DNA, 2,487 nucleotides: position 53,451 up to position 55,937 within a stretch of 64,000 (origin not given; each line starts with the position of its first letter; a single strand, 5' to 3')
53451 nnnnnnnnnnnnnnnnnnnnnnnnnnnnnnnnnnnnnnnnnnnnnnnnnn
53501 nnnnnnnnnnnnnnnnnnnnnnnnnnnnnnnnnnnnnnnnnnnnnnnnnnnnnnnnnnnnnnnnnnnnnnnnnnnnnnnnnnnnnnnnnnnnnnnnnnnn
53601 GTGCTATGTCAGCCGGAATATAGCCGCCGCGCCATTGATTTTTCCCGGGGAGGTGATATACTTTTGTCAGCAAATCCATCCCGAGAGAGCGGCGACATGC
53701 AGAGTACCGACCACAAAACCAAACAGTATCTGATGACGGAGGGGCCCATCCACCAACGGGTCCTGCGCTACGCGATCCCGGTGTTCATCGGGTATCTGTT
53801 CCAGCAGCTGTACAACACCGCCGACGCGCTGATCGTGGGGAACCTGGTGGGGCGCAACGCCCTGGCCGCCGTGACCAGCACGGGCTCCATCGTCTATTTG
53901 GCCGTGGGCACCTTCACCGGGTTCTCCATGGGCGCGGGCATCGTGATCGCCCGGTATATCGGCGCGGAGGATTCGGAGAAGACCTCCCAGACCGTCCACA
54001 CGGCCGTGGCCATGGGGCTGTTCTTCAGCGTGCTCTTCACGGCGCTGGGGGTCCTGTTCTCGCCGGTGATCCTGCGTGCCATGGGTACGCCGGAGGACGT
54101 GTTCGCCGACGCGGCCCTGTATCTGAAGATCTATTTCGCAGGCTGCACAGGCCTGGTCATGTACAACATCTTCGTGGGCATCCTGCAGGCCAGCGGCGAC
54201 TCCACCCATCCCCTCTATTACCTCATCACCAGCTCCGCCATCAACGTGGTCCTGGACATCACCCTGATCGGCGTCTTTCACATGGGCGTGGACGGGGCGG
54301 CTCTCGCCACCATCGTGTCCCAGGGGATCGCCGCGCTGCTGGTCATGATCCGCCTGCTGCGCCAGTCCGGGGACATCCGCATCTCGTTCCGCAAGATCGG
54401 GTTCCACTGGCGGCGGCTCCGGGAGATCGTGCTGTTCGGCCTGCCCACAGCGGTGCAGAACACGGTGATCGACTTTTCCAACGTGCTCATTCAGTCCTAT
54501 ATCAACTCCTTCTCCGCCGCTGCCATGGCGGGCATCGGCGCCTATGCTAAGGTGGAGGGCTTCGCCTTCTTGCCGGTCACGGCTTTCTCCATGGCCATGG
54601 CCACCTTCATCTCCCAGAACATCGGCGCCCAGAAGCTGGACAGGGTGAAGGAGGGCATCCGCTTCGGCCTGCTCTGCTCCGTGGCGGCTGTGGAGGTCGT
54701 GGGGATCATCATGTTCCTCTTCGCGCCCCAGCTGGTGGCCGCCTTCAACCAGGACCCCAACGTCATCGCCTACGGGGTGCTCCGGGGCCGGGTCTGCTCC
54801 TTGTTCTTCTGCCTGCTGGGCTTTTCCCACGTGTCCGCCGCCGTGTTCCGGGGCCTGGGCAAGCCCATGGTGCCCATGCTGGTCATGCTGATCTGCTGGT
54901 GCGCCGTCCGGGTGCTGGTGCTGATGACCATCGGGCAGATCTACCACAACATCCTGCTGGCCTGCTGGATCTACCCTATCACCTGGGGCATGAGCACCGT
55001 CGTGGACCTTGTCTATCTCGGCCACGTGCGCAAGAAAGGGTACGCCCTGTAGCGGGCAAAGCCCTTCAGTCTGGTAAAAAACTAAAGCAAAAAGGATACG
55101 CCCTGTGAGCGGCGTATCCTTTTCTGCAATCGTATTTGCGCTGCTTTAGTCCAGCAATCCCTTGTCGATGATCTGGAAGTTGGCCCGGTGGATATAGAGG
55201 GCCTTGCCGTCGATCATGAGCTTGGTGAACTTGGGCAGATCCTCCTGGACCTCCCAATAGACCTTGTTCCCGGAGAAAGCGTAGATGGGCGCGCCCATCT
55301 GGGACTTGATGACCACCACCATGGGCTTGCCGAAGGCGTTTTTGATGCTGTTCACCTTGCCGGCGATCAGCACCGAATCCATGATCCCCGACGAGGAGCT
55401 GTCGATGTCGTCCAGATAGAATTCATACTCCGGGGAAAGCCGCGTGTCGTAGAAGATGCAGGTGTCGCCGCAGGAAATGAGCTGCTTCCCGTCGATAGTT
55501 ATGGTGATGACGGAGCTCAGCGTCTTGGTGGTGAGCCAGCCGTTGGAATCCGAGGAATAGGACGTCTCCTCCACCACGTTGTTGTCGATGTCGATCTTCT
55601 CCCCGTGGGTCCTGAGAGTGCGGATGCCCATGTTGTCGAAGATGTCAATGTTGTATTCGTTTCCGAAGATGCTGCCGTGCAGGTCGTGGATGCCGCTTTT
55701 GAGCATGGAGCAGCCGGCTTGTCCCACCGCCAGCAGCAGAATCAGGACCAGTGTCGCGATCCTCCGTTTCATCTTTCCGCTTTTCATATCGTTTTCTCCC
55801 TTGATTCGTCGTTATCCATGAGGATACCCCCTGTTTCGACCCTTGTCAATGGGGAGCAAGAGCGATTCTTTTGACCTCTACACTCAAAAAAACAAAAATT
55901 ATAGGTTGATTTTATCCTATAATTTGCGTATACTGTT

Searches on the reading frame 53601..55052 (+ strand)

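Call 10: search_protein_families(library=pfam, proteins=[window:53601-55052:+])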
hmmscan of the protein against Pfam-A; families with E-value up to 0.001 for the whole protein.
window:53601-55052:+ (483 aa): 1 family
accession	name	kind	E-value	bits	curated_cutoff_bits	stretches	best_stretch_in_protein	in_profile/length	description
PF01554.23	MatE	-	1.8e-50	171.2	24.9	2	60-220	1-160/161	MatE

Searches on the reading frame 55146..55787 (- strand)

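Call 10: search_protein_families(library=pfam, proteins=[window:55146-55787:-])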
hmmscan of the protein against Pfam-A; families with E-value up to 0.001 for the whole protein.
window:55146-55787:- (213 aa): 1 family
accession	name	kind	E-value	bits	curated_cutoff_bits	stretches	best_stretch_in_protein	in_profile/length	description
PF16475.10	DUF5052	-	6.7e-62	209.1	29.4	1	9-212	2-199/199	Domain of unknown function (DUF5052)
